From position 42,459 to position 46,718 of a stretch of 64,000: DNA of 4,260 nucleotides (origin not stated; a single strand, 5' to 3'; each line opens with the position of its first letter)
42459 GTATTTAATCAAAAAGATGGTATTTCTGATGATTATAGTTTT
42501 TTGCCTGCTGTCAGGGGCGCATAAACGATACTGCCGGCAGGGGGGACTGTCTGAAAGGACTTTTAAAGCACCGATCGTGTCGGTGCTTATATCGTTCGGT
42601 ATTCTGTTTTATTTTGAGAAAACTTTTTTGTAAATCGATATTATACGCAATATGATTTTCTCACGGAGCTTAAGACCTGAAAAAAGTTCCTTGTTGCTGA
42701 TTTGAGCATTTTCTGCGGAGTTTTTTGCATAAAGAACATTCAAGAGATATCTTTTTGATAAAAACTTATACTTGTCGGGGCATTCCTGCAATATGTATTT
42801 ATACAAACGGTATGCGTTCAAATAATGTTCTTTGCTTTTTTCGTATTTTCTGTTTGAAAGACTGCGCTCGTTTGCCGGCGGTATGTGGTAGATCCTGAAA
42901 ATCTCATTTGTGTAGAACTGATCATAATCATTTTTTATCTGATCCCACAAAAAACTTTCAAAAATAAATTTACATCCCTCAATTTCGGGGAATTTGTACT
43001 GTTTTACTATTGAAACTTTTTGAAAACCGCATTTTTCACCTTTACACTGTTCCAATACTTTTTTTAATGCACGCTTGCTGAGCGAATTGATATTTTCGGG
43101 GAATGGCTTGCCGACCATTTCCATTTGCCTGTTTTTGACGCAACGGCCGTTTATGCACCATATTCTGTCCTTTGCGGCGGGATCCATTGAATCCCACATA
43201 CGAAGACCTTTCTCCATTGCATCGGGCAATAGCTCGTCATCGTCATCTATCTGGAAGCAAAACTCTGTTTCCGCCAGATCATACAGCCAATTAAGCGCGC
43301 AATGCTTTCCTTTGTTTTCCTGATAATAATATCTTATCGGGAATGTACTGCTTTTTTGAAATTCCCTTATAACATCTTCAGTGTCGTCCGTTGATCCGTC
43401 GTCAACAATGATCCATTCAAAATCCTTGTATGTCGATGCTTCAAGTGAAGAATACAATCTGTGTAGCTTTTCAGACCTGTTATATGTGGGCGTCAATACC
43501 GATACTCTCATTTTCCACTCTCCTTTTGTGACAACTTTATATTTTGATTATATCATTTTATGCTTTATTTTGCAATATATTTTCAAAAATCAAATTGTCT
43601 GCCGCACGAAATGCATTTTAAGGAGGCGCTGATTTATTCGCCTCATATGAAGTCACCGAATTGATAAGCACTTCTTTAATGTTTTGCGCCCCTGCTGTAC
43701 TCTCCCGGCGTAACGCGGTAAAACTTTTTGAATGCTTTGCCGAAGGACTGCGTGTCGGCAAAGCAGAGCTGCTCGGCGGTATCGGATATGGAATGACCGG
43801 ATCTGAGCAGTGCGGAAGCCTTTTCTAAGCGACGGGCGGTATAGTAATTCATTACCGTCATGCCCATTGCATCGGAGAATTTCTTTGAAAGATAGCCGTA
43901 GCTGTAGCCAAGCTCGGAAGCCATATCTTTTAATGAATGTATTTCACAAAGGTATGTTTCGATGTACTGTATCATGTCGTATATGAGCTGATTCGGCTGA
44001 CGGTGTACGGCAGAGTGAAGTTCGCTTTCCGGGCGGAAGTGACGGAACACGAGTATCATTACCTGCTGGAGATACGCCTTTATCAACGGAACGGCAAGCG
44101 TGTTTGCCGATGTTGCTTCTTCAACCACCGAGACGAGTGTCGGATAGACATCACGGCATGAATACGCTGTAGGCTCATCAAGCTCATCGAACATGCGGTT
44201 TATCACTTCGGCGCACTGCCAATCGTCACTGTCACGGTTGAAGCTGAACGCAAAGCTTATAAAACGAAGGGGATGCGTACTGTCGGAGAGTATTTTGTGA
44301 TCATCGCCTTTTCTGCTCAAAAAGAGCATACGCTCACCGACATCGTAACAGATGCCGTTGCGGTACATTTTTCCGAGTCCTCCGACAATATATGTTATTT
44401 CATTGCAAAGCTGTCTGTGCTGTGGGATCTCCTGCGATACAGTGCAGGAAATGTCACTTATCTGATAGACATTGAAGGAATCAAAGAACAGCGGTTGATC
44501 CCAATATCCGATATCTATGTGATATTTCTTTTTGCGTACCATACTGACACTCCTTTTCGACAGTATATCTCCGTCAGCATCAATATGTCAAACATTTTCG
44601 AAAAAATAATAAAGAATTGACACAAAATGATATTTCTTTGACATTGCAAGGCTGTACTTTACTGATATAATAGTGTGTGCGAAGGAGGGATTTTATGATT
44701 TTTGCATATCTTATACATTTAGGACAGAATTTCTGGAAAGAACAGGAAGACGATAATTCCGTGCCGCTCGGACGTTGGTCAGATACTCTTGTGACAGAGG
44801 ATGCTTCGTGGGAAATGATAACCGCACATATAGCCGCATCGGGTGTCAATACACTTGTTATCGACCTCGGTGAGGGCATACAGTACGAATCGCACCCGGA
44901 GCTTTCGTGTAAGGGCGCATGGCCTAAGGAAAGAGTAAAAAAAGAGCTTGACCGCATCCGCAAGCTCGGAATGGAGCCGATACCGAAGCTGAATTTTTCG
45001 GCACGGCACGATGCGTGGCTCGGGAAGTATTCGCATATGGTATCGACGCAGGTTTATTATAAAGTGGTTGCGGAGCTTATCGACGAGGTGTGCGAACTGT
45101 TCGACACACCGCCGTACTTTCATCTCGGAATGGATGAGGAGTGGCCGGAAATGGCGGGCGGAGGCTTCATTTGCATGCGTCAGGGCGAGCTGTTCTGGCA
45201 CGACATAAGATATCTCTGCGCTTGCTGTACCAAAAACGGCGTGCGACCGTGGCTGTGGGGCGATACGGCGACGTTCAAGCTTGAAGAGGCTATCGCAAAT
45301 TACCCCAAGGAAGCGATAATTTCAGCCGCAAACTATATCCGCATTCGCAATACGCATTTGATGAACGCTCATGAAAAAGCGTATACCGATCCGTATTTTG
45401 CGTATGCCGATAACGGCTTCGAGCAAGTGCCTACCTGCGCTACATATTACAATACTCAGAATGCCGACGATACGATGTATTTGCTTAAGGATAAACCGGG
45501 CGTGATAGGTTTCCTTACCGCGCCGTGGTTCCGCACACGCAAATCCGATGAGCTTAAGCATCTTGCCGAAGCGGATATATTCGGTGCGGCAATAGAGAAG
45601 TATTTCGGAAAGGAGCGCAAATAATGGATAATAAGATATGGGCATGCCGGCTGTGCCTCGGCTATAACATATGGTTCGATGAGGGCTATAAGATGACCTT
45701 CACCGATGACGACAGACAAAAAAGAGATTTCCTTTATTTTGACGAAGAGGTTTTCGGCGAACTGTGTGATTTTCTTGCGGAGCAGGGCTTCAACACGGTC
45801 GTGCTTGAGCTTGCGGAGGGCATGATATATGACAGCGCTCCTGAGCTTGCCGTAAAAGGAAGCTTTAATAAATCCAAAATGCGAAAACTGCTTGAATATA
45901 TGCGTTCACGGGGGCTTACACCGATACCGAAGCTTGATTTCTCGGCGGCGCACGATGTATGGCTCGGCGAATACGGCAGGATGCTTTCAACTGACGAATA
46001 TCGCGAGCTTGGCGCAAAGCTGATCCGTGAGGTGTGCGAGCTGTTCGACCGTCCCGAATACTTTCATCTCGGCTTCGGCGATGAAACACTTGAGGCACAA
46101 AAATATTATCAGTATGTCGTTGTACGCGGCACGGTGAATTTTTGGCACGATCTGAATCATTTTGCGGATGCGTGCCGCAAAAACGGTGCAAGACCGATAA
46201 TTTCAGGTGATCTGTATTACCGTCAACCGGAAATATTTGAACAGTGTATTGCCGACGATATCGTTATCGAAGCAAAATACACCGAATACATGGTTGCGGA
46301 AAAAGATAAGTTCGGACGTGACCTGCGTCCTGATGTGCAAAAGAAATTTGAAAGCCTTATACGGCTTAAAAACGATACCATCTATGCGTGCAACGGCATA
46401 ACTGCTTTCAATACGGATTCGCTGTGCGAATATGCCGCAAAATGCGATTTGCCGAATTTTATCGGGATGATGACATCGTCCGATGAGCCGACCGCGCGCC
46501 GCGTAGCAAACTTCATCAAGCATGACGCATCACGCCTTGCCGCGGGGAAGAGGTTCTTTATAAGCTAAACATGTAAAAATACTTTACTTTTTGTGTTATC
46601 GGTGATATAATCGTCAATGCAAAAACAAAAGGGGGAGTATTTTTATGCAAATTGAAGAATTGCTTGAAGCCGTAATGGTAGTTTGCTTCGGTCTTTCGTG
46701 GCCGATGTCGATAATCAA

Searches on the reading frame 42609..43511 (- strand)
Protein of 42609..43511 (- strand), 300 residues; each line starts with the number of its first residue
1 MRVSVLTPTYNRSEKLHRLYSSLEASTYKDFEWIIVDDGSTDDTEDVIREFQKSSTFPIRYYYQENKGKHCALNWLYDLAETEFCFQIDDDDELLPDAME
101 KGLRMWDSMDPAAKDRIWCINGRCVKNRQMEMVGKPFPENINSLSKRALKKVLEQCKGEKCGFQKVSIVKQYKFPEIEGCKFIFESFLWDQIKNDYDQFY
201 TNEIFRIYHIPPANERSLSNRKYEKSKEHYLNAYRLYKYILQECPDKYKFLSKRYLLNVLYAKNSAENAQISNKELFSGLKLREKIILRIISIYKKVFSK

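Call 7: search_protein_families(library=pfam, proteins=[window:42609-43511:-], max_evalue=0.001)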
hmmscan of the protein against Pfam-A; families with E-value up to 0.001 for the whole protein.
window:42609-43511:- (300 aa): 3 families
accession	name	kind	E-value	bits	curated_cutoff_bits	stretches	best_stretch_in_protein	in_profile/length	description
PF00535.33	Glycos_transf_2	-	1e-25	91.1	23.3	1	4-137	1-132/168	Glycosyl transferase family 2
PF10111.15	Glyco_tranf_2_2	-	1.1e-06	28.8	27.3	1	23-106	20-106/276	Glycosyltransferase like family 2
PF13641.12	Glyco_tranf_2_3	-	0.00094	19.7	27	0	2-104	2-109/230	Glycosyltransferase like family 2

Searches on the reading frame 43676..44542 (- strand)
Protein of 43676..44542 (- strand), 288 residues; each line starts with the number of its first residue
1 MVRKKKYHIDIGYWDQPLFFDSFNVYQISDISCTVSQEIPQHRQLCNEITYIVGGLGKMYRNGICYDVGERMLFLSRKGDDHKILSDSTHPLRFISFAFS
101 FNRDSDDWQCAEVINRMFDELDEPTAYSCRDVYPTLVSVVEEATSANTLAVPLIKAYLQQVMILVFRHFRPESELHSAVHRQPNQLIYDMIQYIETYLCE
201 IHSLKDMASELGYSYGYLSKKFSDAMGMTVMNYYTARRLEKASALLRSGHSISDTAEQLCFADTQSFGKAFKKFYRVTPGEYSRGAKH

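Call 7: search_protein_families(library=pfam, proteins=[window:43676-44542:-], max_evalue=0.001)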
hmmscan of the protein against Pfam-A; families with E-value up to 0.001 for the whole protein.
window:43676-44542:- (288 aa): 2 families
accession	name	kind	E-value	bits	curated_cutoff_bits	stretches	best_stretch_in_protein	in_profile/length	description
PF12833.13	HTH_18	-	1.8e-20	73.5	33.6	1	207-284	1-79/80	Helix-turn-helix domain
PF00165.29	HTH_AraC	-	7.2e-11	42.4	26.6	1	203-233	10-40/42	Bacterial regulatory helix-turn-helix proteins, AraC family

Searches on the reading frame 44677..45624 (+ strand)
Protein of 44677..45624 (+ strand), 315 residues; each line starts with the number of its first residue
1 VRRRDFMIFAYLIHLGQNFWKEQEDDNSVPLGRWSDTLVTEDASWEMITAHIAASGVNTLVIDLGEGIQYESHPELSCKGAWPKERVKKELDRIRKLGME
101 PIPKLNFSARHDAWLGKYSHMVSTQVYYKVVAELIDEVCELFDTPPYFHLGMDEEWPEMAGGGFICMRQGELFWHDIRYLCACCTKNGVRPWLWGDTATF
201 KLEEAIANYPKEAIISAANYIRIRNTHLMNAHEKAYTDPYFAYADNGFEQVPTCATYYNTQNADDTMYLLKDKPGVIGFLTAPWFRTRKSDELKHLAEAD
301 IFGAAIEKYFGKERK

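Call 25: search_protein_families(library=pfam, proteins=[window:44677-45624:+], max_evalue=0.001)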
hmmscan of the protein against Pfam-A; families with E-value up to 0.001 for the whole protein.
window:44677-45624:+ (315 aa): 0 families

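Call 54: search_protein_families(library=pfam, proteins=[window:44677-45624:+], max_evalue=1)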
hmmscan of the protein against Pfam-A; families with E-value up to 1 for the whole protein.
window:44677-45624:+ (315 aa): 1 family
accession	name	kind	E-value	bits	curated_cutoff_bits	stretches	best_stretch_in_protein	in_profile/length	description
PF00728.28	Glyco_hydro_20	-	0.0028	17.5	22.3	1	123-157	140-173/348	Glycosyl hydrolase family 20, catalytic domain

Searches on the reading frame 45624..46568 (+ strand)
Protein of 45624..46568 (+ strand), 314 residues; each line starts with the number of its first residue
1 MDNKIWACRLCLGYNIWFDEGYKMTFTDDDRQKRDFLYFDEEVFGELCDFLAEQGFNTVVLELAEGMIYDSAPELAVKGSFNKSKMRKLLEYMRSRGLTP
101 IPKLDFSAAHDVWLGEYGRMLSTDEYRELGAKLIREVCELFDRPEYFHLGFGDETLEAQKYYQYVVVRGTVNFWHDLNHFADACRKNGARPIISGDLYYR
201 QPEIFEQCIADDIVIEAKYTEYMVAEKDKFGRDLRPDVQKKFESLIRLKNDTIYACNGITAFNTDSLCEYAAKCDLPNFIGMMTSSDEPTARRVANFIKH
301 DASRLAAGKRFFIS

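Call 54: search_protein_families(library=pfam, proteins=[window:45624-46568:+], max_evalue=1)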
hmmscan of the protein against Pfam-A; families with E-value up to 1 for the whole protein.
window:45624-46568:+ (314 aa): 1 family
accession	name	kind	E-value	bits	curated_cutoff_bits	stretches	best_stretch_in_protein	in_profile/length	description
PF00728.28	Glyco_hydro_20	-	0.016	15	22.3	0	126-157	144-173/348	Glycosyl hydrolase family 20, catalytic domain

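Call 55: search_solved_structures(query=window:45624-46568:+, max_evalue=1)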
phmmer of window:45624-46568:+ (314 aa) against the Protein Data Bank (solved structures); distinct sequences matched with E-value up to 1: 5.
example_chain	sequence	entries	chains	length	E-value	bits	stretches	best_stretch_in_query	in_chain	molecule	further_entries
3euh_A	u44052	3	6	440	0.078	15.6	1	3-64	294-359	Chromosome partition protein mukF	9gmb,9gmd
3rpu_A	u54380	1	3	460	0.083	15.5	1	3-64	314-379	Chromosome partition protein mukF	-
7cbn_A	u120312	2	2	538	0.35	13.5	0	77-124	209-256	Beta-N-acetylhexosaminidase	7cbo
8bal_A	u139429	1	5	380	0.39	13.3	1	49-106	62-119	Beta-N-acetylhexosaminidase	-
8xyl_B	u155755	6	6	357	0.93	12.1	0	36-100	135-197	Methyltransferase MT, putative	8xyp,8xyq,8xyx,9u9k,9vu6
